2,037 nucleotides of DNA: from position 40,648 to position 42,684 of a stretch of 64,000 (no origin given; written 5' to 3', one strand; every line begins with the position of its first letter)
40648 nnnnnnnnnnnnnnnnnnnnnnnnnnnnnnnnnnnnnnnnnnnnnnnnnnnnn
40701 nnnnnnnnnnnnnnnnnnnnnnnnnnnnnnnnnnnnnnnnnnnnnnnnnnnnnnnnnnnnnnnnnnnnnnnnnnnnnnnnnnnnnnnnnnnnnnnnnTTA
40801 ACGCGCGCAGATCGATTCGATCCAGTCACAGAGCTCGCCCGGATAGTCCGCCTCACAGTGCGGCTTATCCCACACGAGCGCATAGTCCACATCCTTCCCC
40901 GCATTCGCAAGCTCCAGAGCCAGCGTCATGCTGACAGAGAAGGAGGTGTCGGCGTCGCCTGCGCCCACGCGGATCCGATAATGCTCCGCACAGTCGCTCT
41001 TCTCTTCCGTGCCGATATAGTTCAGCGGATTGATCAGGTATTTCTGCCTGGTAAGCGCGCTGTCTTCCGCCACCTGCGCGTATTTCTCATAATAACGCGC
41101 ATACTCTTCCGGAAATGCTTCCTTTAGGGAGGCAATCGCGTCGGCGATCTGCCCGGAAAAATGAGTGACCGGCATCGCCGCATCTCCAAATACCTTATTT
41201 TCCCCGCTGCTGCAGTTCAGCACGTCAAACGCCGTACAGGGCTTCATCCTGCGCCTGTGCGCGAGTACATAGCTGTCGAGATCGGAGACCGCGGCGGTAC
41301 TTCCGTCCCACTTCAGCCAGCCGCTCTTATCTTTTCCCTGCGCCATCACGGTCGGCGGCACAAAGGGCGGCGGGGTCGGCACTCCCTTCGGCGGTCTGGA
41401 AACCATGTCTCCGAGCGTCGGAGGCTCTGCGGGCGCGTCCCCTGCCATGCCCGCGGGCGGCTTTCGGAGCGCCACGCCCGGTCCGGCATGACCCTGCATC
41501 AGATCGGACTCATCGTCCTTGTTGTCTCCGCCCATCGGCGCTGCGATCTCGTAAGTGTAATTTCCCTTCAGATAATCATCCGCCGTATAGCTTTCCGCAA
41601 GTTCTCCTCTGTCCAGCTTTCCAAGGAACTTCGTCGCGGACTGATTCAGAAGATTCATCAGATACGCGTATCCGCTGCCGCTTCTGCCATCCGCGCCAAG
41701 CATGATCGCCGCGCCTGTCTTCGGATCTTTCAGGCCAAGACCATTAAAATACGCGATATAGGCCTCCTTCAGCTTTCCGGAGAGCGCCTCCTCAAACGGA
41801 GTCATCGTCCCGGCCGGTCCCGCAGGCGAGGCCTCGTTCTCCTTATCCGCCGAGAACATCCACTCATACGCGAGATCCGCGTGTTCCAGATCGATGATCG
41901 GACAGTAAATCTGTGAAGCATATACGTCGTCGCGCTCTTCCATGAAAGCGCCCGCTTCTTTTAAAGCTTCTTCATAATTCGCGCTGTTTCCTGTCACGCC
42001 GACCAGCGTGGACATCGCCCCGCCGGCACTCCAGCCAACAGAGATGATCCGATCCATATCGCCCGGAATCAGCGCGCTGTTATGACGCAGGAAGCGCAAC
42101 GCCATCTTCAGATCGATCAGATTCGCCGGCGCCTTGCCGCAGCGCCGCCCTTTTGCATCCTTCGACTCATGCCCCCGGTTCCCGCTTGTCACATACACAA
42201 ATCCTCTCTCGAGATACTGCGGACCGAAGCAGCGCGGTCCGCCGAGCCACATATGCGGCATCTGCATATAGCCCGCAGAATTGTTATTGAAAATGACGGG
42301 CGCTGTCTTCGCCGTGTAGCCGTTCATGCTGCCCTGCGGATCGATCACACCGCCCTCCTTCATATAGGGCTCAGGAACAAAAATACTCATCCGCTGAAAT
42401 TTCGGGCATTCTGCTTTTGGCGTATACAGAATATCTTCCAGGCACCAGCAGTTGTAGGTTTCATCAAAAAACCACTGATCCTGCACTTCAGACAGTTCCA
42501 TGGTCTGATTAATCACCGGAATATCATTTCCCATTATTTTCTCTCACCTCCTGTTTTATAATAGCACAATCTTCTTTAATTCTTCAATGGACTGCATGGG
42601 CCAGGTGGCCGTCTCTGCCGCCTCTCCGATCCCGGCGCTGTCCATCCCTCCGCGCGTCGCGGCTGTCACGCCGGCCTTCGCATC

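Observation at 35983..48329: Candidate complete galloyl/phenolic-glycoside (hydrolysable tannin) catabolic system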

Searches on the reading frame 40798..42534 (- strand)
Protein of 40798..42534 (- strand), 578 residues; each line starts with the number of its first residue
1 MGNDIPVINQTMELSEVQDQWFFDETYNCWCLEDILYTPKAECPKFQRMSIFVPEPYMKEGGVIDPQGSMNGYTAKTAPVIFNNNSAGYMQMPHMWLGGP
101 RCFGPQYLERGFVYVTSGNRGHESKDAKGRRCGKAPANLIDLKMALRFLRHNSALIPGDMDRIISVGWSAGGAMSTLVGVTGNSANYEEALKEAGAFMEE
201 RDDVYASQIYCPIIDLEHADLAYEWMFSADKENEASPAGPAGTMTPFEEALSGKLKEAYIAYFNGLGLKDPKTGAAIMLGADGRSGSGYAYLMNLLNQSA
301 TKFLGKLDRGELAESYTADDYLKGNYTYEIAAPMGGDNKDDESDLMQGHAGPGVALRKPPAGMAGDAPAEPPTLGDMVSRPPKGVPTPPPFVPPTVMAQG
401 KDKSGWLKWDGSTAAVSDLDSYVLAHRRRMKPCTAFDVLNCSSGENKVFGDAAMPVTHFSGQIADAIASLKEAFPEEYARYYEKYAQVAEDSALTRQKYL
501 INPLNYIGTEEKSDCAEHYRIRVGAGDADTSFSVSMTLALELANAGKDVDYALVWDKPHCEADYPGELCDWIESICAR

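Call 3: search_protein_families(library=pfam, proteins=[window:40798-42534:-])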
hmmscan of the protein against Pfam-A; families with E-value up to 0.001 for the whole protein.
window:40798-42534:- (578 aa): 2 families
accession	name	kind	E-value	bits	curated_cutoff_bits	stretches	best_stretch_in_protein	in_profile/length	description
PF20434.5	BD-FAE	-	4.4e-10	39.9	26.8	1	134-197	62-125/215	BD-FAE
PF00326.27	Peptidase_S9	-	0.00036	20.5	22.6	0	105-195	7-97/213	Prolyl oligopeptidase family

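Call 4: search_protein_families(library=ncbifam, proteins=[window:40798-42534:-])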
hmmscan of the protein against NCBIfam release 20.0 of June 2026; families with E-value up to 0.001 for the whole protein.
window:40798-42534:- (578 aa): 3 families
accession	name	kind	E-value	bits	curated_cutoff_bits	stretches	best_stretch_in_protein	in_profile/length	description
NF041556.1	tannase_B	equivalog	2.8e-105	353.2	300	2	25-305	18-306/463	subtype B tannase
NF041555.1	tannase_A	equivalog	3.1e-75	254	550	2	11-305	47-348/619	subtype A tannase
NF052354.1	EstLipQMycob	equivalog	2e-05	23.4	700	1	134-226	211-297/418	esterase LipQ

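Call 7: search_solved_structures(query=window:40798-42534:-, show_alignments=2)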
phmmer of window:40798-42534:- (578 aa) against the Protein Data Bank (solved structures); distinct sequences matched with E-value up to 0.001: 8.
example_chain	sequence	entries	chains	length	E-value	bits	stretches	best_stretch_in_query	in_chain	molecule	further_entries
3wa6_A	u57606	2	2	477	6.8e-65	222.7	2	45-267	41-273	tannase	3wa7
4j0g_A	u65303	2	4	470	9.5e-65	222.2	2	45-268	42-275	Tannase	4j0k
4j0c_A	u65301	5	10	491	1.2e-64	221.8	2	45-268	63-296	Tannase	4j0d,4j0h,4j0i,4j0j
4jui_A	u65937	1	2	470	2.5e-64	220.8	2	45-268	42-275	Tannase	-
6yq4_A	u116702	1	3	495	9.5e-60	205.7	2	32-306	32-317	Tannase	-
7q6y_A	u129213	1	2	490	2.7e-53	184.4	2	33-305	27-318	Alpha/beta hydrolase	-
6mly_A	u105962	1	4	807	4e-05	25.3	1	100-188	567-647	Bifunctional GH43-CE protein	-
6nkf_A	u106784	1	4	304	0.0008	21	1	130-188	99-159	Lip_vut4, C3L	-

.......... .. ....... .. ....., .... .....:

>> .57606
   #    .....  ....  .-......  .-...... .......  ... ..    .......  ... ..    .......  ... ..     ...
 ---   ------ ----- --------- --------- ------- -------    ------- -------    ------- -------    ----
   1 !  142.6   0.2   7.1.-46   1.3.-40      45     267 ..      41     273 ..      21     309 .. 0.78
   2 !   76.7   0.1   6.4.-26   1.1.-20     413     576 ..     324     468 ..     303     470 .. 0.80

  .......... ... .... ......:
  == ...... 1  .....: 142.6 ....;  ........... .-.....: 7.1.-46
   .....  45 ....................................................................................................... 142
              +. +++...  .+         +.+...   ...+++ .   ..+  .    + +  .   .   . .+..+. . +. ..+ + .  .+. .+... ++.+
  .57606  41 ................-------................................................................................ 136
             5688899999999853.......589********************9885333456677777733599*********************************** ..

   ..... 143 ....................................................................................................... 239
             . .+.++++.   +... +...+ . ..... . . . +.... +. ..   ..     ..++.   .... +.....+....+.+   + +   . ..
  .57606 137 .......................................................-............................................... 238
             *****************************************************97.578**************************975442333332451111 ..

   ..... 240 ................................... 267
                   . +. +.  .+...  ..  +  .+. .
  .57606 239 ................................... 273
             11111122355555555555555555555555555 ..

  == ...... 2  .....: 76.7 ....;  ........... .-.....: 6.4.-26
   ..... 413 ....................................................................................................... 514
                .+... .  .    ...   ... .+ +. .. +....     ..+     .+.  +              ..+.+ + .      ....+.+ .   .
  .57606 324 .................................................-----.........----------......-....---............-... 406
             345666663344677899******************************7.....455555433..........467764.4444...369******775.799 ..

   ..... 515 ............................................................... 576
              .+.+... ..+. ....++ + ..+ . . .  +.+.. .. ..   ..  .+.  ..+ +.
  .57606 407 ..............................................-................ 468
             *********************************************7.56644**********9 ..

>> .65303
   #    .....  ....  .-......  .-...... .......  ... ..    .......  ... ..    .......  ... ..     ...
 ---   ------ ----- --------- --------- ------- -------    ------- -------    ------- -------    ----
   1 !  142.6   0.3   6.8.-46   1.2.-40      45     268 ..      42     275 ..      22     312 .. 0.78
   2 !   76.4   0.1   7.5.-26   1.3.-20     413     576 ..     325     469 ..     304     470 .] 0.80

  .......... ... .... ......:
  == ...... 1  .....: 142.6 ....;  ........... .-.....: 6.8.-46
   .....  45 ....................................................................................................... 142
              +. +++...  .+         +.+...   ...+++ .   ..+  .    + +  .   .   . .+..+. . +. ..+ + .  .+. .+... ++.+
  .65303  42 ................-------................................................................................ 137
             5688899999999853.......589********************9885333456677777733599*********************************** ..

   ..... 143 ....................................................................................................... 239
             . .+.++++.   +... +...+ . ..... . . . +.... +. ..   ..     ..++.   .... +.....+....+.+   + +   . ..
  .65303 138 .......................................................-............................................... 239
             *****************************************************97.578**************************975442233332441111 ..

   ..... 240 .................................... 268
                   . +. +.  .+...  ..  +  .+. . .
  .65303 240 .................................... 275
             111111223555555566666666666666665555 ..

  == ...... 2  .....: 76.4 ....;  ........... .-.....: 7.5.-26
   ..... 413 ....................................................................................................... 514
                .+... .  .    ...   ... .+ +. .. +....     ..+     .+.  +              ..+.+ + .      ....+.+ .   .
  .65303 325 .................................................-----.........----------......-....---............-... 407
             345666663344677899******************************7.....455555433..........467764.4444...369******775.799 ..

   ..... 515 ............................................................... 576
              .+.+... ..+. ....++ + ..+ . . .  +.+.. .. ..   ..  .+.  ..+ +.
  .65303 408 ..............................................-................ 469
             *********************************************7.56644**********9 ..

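Call 20: find_homologous_proteins(query=window:40798-42534:-, max_evalue=1e-20)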
Query window:40798-42534:- (578 aa): 1234 proteins with E <= 1e-20 among 8000 candidates; the best 120 are listed.
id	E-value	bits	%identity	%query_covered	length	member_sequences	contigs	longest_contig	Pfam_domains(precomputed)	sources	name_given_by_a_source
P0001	0.0e+0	1359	100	100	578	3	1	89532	PF20434.6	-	-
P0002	0.0e+0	1066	77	100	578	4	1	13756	PF00326.28,PF20434.6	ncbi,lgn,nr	ncbi:MAG: prolyl oligopeptidase family serine peptidase [Clostridiales bacterium]|nr:prolyl oligopep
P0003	0.0e+0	1040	72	100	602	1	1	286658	PF20434.6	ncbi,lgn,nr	ncbi:MAG: hypothetical protein LUG99_16525 [Lachnospiraceae bacterium]|nr:hypothetical protein [Lach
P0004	0.0e+0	1034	74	100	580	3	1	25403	PF20434.6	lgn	-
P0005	0.0e+0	1028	74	99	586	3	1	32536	PF20434.6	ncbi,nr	ncbi:MAG: hypothetical protein LUI13_14920 [Lachnospiraceae bacterium]|nr:hypothetical protein [Lach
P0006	0.0e+0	1028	74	100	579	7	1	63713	PF00326.28,PF20434.6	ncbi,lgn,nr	ncbi:MAG: prolyl oligopeptidase family serine peptidase [Clostridiales bacterium]|nr:prolyl oligopep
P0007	0.0e+0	1025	74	100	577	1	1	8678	PF20434.6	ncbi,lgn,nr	ncbi:MAG: hypothetical protein LUE90_02115 [Clostridiales bacterium]|nr:hypothetical protein [Clostr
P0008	0.0e+0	1024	75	100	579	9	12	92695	PF00326.28,PF20434.6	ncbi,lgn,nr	ncbi:MAG: prolyl oligopeptidase family serine peptidase [Clostridiales bacterium]|nr:prolyl oligopep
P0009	0.0e+0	1024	74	100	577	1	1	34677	PF00326.28,PF20434.6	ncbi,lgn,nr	ncbi:MAG: hypothetical protein LUC32_05620 [Clostridiales bacterium]|nr:hypothetical protein [Clostr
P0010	0.0e+0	1020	74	100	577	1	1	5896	PF20434.6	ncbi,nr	ncbi:MAG: hypothetical protein LUD71_02640 [Clostridiales bacterium]|nr:hypothetical protein [Clostr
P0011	0.0e+0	1018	73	100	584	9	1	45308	PF20434.6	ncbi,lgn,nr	ncbi:MAG: hypothetical protein LUD18_07615 [Lachnospiraceae bacterium]|nr:hypothetical protein [Lach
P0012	0.0e+0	1015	74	100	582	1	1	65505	PF00326.28,PF20434.6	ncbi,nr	ncbi:MAG: prolyl oligopeptidase family serine peptidase [Clostridiales bacterium]|nr:prolyl oligopep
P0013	0.0e+0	1010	74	100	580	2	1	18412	PF00326.28,PF20434.6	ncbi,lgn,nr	ncbi:MAG: prolyl oligopeptidase family serine peptidase [Clostridiales bacterium]|nr:prolyl oligopep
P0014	6.4e-297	1004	72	100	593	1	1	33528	PF20434.6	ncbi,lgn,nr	ncbi:MAG: hypothetical protein LUG93_13695 [Lachnospiraceae bacterium]|nr:hypothetical protein [Lach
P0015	8.1e-296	1000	72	100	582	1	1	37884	PF20434.6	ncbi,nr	ncbi:MAG: hypothetical protein LUI14_09580 [Lachnospiraceae bacterium]|nr:hypothetical protein [Lach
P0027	3.4e-270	916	66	99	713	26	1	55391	PF21758.3,PF20434.6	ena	-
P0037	6.1e-267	905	67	99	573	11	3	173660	PF20434.6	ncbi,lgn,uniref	ncbi:hypothetical protein [Ruminococcus sp. 5_1_39BFAA]|uniref:hypothetical protein n=1 Tax=Ruminoco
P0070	6.8e-261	885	67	99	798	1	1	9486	PF13419.13,PF00702.33,PF20434.6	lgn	-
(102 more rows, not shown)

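Call 22: find_related_loci(query=A1, collection=genome_contigs, flank=10000)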
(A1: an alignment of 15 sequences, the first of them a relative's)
Query A1 (578 aa) in genome_contigs; peptide patterns used: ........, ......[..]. (x = any residue, [..] = any of these).
257 stretches matched a pattern; 161 encode a relative of the query (tblastn E <= 1e-3); the best 80 are kept; 80 distinct loci.
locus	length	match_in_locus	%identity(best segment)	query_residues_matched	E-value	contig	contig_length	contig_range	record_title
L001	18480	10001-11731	74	1-578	0e+0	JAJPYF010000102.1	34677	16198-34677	MAG: Clostridiales bacterium isolate AH.5_3 NODE_103_length_34677_cov_5.855814, whole genome shotgun sequence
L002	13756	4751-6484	77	1-578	0e+0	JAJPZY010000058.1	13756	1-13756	MAG: Clostridiales bacterium isolate BH.4_7 NODE_821_length_13756_cov_19.924823, whole genome shotgun sequence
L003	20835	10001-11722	77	5-578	0e+0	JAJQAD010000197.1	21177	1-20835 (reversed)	MAG: Clostridiales bacterium isolate BH.7_4 NODE_194_length_21177_cov_8.222990, whole genome shotgun sequence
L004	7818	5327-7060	76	1-578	0e+0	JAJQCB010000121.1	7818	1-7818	MAG: Clostridiales bacterium isolate C.6_10 NODE_1119_length_7818_cov_9.605565, whole genome shotgun sequence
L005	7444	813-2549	73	1-578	0e+0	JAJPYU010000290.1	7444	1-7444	MAG: Clostridiales bacterium isolate AH.B5_6 NODE_865_length_7444_cov_6.826093, whole genome shotgun sequence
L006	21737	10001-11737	74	1-576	0e+0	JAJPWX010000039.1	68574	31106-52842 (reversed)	MAG: Lachnospiraceae bacterium isolate AH.1_3 NODE_37_length_68574_cov_27.279908, whole genome shotgun sequence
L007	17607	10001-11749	74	1-576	0e+0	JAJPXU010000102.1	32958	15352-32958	MAG: Lachnospiraceae bacterium isolate AH.13_8 NODE_158_length_32958_cov_10.099626, whole genome shotgun sequence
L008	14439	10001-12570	74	1-576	0e+0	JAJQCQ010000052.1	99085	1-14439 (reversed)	MAG: Lachnospiraceae bacterium isolate C.8_1 NODE_19_length_99085_cov_15.548339, whole genome shotgun sequence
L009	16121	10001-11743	74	5-576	0e+0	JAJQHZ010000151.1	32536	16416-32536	MAG: Lachnospiraceae bacterium isolate U.6_9 NODE_214_length_32536_cov_22.150765, whole genome shotgun sequence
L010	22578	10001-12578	75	1-578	0e+0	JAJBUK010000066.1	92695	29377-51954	MAG: Clostridiales bacterium isolate U_126972 U_126972=NODE_2_length_92695_cov_15.961766, whole genome shotgun sequence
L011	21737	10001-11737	74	1-578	0e+0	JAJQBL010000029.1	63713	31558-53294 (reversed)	MAG: Clostridiales bacterium isolate C.3_10 NODE_66_length_63713_cov_40.645653, whole genome shotgun sequence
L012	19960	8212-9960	72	1-576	0e+0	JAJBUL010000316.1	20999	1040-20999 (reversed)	MAG: Clostridiales bacterium isolate U_127004 U_127004=NODE_500_length_20999_cov_7.132830, whole genome shotgun sequence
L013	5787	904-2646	74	1-576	0e+0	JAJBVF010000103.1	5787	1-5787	MAG: Clostridiales bacterium isolate U_127080 U_127080=NODE_971_length_5787_cov_6.725227, whole genome shotgun sequence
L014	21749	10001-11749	73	1-576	0e+0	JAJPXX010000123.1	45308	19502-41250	MAG: Lachnospiraceae bacterium isolate AH.14_3 NODE_76_length_45308_cov_8.134533, whole genome shotgun sequence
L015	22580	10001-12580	74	1-578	0e+0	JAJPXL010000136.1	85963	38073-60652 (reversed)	MAG: Clostridiales bacterium isolate AH.12_3 NODE_23_length_85963_cov_11.078235, whole genome shotgun sequence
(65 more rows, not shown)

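Call 32: find_encoding_contigs(protein=P0037, flank=10000, max_places=3)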
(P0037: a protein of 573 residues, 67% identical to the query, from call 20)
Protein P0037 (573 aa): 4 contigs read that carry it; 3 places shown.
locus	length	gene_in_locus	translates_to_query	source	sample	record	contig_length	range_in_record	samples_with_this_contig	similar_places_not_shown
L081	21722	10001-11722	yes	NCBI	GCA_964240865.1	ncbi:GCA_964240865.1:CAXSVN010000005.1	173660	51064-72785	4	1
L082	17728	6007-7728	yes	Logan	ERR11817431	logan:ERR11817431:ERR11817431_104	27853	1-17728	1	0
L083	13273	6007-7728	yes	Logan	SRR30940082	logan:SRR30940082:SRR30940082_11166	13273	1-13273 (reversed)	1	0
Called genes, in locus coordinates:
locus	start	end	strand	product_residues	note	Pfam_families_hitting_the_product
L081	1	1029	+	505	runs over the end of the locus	PF00072:Response_reg, PF12833:HTH_18, PF00165:HTH_AraC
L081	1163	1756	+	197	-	PF07670:Gate (faint)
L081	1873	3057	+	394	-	-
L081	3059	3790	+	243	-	PF18742:DpnII-MboI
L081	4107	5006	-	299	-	PF00126:HTH_1, PF03466:LysR_substrate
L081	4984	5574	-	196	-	PF03466:LysR_substrate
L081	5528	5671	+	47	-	-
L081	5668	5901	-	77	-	PF00126:HTH_1, PF13556:HTH_30 (weak)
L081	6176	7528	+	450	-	PF00135:COesterase, PF20434:BD-FAE, PF07859:Abhydrolase_3, PF12697:Abhydrolase_6 (weak), PF00326:Peptidase_S9 (faint)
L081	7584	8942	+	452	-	PF07690:MFS_1, PF12832:MFS_1_like, PF13347:MFS_2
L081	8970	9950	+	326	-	PF00135:COesterase, PF20434:BD-FAE, PF07859:Abhydrolase_3, PF00326:Peptidase_S9 (weak)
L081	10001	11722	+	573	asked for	PF20434:BD-FAE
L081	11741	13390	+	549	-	PF00933:Glyco_hydro_3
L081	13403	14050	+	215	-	PF00702:Hydrolase, PF13419:HAD_2, PF13242:Hydrolase_like (weak)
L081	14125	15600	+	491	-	PF20695:UbiD_N, PF01977:UbiD, PF20696:UbiD_C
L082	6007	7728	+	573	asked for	PF20434:BD-FAE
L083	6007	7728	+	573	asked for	PF20434:BD-FAE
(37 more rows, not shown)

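Call 33: find_encoding_contigs(protein=P0001, flank=3000, max_places=3)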
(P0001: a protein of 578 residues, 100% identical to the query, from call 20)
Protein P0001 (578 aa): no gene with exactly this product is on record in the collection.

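Call 39: search_protein_families(library=ncbifam, proteins=[P0070, P0027], max_evalue=1e-20)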
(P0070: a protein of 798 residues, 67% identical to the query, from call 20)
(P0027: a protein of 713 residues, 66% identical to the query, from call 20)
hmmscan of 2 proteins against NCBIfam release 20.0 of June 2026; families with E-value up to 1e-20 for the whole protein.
P0070 (798 aa): 6 families
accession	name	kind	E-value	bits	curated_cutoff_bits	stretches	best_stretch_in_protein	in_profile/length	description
NF041556.1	tannase_B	equivalog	3.6e-103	346.3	300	2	236-518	18-308/463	subtype B tannase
NF041555.1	tannase_A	equivalog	9.4e-79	265.6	550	1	223-785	48-610/619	subtype A tannase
TIGR01990.1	bPGM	equivalog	1.7e-72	243.3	189.4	1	3-189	1-187/187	beta-phosphoglucomutase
TIGR02009.1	PGMB-YQAB-SF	subfamily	1.2e-61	208.2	153.35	1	3-185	1-183/186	beta-phosphoglucomutase family hydrolase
NF008000.0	PRK10725.1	equivalog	1.9e-26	93.3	215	1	3-184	5-181/188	fructose-1-phosphate/6-phosphogluconate phosphatase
NF008087.0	PRK10826.1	equivalog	2.9e-22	79.4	191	1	4-184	8-187/222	hexitol phosphatase HxpB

P0027 (713 aa): 2 families
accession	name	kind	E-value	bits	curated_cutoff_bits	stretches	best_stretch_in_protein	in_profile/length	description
NF041556.1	tannase_B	equivalog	2.9e-105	353.2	300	2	142-424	17-307/463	subtype B tannase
NF041555.1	tannase_A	equivalog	6.4e-86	289.3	550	1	128-703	46-609/619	subtype A tannase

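Call 74: find_encoding_contigs(protein=P0027, flank=9000, max_places=1)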
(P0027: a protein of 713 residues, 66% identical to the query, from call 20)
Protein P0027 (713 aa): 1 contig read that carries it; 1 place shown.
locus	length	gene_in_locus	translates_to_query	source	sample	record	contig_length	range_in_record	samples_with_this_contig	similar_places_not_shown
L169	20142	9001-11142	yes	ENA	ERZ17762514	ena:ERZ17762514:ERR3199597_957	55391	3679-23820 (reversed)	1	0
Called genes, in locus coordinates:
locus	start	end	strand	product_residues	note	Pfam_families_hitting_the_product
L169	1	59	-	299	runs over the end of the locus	PF00126:HTH_1, PF03466:LysR_substrate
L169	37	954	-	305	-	PF00126:HTH_1, PF03466:LysR_substrate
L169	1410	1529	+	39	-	-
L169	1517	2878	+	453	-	PF07690:MFS_1, PF13347:MFS_2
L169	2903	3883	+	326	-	PF00135:COesterase (weak), PF20434:BD-FAE, PF07859:Abhydrolase_3, PF00326:Peptidase_S9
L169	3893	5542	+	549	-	PF00933:Glyco_hydro_3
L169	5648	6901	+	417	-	PF00135:COesterase, PF20434:BD-FAE, PF07859:Abhydrolase_3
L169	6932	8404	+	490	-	PF20695:UbiD_N, PF01977:UbiD, PF20696:UbiD_C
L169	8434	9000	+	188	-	PF02441:Flavoprotein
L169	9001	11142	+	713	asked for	PF21758:LpdD_chaperone, PF20434:BD-FAE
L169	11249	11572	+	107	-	-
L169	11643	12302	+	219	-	PF03632:Glyco_hydro_65m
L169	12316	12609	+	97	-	PF03633:Glyco_hydro_65C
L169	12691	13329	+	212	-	-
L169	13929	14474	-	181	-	PF05685:Uma2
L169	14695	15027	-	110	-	PF12844:HTH_19, PF13560:HTH_31 (weak), PF01381:HTH_3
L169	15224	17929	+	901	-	PF13306:LRR_5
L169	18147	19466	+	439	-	-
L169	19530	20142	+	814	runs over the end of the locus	PF05257:CHAP, PF13306:LRR_5, PF13855:LRR_8 (weak)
